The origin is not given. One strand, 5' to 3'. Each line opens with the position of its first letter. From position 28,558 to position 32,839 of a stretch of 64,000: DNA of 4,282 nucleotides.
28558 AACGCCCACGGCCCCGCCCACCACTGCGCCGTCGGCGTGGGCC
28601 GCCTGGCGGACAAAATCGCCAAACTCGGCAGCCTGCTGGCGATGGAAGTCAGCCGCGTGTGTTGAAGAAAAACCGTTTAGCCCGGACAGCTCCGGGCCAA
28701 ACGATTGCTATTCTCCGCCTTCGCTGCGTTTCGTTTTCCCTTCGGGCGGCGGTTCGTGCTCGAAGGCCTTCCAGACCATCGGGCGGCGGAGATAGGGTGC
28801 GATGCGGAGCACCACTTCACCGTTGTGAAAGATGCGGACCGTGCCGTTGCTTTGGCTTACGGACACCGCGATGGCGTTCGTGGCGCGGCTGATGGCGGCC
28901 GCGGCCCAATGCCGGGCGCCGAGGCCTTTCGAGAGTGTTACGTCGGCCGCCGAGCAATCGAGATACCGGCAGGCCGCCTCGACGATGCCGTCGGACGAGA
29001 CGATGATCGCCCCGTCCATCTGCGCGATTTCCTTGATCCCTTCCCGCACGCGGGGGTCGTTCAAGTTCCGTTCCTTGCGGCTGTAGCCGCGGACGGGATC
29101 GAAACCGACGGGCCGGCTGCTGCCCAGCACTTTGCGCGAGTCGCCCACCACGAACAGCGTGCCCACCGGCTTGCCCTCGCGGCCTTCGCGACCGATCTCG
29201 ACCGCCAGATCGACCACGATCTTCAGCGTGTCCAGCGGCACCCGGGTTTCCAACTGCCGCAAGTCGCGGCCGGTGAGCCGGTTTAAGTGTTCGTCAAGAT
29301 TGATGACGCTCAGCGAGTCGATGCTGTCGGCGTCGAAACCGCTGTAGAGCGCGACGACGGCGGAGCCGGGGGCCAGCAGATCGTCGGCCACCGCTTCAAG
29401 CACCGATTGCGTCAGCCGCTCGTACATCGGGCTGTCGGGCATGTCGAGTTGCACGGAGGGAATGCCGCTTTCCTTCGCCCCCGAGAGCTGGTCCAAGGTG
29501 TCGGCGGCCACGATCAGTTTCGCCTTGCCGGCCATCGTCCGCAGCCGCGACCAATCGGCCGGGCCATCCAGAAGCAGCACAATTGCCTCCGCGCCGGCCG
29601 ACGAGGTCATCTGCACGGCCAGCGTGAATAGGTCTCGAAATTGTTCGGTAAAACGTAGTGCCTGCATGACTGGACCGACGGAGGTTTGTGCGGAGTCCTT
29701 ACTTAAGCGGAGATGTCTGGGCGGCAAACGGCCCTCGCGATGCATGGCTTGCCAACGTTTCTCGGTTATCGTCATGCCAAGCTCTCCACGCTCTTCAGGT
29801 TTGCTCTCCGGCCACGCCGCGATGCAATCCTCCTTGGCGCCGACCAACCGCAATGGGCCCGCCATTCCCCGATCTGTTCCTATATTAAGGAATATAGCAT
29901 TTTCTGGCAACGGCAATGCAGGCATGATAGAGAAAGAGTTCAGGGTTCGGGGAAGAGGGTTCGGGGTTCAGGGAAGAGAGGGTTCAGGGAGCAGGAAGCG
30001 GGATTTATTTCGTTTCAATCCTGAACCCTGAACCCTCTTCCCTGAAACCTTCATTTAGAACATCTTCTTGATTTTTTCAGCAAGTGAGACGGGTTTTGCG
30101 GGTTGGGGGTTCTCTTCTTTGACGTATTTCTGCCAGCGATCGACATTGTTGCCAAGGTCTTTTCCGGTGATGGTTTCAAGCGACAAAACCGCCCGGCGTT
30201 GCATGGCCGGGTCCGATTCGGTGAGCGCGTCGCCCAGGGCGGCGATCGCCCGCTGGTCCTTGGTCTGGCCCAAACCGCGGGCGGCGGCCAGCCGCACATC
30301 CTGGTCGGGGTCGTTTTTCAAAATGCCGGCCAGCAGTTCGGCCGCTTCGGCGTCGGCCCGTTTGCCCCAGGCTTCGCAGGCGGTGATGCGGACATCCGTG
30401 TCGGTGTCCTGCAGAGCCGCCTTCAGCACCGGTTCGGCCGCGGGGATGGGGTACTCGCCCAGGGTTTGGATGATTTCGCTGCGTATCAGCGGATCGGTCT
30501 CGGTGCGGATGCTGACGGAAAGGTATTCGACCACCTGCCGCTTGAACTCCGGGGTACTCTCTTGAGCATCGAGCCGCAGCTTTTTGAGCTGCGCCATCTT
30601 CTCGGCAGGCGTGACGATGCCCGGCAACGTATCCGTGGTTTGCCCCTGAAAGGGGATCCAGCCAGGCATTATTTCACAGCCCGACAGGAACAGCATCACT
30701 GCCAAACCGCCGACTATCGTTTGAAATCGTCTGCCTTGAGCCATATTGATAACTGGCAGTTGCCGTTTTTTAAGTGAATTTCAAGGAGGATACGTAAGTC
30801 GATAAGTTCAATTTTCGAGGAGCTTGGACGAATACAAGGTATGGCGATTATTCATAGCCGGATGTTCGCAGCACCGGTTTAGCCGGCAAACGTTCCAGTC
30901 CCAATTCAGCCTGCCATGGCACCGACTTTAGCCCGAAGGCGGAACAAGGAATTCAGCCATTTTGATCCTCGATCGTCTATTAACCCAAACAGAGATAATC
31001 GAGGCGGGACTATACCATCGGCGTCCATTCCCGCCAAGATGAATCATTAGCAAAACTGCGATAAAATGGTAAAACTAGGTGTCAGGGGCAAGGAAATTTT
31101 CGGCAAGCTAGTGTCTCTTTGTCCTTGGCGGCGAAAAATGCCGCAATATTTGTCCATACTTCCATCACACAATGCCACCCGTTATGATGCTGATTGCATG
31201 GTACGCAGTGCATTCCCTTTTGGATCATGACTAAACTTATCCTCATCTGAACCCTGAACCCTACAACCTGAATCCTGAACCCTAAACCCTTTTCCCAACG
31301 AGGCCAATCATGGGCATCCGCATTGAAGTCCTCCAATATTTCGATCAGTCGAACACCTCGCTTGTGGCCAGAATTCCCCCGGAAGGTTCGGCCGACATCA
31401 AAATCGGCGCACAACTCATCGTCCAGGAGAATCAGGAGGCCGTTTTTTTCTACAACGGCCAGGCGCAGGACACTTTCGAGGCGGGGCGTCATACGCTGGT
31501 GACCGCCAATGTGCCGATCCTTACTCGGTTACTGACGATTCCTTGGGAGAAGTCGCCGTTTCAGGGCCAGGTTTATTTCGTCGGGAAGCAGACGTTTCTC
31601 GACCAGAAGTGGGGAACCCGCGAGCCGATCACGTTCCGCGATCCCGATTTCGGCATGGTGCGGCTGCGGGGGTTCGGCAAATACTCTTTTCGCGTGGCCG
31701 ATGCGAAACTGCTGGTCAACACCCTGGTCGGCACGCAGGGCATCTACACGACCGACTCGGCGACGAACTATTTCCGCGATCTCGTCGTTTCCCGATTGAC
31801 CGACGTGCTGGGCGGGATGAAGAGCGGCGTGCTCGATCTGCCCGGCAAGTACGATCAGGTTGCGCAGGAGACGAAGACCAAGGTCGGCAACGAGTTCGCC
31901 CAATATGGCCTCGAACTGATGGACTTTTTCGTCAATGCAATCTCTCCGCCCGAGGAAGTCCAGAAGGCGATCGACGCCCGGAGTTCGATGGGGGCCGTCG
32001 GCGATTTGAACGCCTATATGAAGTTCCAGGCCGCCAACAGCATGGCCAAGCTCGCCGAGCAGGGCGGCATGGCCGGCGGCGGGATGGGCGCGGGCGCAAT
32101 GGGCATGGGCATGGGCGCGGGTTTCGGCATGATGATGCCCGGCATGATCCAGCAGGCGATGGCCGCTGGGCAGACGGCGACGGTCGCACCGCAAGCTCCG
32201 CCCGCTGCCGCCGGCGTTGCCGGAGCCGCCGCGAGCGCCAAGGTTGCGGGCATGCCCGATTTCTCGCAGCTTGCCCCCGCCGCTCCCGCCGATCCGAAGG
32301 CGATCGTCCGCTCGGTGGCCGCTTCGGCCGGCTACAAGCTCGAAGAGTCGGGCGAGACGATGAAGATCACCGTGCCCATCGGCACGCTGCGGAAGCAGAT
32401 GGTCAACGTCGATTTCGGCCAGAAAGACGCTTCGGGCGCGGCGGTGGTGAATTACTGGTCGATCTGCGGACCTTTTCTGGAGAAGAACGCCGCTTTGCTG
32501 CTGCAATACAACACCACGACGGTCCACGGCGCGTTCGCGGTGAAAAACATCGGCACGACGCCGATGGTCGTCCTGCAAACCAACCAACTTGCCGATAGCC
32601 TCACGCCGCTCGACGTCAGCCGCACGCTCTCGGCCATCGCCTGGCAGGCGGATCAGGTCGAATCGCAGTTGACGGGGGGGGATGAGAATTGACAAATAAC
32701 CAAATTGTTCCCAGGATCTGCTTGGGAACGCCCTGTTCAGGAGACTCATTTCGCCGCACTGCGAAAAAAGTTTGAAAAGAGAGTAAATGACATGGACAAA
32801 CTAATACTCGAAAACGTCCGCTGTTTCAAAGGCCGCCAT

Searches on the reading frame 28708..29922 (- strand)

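Call 63: search_protein_families(library=pfam, proteins=[window:28708-29922:-], max_evalue=0.001)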
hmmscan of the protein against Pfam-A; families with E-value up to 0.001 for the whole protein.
window:28708-29922:- (404 aa): 2 families
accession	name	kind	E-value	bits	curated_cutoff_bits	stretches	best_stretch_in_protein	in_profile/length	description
PF21755.2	DacZ_P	-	1.9e-40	137.8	27.4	1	94-217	1-125/125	Probable sensor domain DacZ_P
PF02457.21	DAC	-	1.1e-23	83.5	27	1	244-369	3-118/119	DisA bacterial checkpoint controller nucleotide-binding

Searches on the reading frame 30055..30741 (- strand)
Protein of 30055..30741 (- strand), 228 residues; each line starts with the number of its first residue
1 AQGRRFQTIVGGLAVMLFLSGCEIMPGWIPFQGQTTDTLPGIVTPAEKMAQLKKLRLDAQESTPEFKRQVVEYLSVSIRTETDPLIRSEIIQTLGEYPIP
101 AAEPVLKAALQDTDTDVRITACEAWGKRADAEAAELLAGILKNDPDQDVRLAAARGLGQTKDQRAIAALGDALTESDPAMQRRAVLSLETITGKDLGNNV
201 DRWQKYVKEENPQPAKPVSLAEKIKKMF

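Call 63: search_protein_families(library=pfam, proteins=[window:30055-30741:-], max_evalue=0.001)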
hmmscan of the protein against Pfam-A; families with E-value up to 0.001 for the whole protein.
window:30055-30741:- (228 aa): 4 families
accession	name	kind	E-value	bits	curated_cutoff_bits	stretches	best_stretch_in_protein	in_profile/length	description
PF13646.12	HEAT_2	-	4.9e-25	88.1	27.7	2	78-150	8-80/88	HEAT repeats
PF02985.28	HEAT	-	3e-09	36.7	23.5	0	104-126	3-25/31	HEAT repeat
PF03130.22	HEAT_PBS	-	6.3e-08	32.8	20.9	1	149-173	1-25/27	PBS lyase HEAT-like repeat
PF13513.12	HEAT_EZ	-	2.5e-05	25.1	27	0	132-159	28-54/55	HEAT-like repeat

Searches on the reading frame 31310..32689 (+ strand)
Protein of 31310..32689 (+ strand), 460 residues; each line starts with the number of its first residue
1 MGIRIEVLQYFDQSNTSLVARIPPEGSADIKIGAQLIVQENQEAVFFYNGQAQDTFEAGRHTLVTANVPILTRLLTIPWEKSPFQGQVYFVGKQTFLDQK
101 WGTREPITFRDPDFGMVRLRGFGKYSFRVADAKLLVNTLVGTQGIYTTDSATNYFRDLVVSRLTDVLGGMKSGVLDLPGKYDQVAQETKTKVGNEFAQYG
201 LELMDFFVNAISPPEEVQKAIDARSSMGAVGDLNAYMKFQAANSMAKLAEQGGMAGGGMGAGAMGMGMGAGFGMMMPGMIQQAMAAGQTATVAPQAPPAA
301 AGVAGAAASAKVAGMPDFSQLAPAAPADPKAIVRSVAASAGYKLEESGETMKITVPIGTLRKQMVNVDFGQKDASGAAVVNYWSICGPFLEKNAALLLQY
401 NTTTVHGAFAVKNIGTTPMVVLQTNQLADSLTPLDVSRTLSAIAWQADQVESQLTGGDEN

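Call 50: find_encoding_contigs(protein=window:31310-32689:+, flank=8000, max_places=4)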
Protein window:31310-32689:+ (460 aa): no gene with exactly this product is on record in the collection.

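Call 63: search_protein_families(library=pfam, proteins=[window:31310-32689:+], max_evalue=0.001)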
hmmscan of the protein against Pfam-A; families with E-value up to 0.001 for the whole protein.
window:31310-32689:+ (460 aa): 2 families
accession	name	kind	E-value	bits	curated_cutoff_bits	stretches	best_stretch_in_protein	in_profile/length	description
PF13421.11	Band_7_1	-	5.2e-62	209.6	24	1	28-228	9-210/211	SPFH domain-Band 7 family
PF01145.31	Band_7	-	1.5e-14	54.8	23.6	1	37-226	2-160/176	SPFH domain / Band 7 family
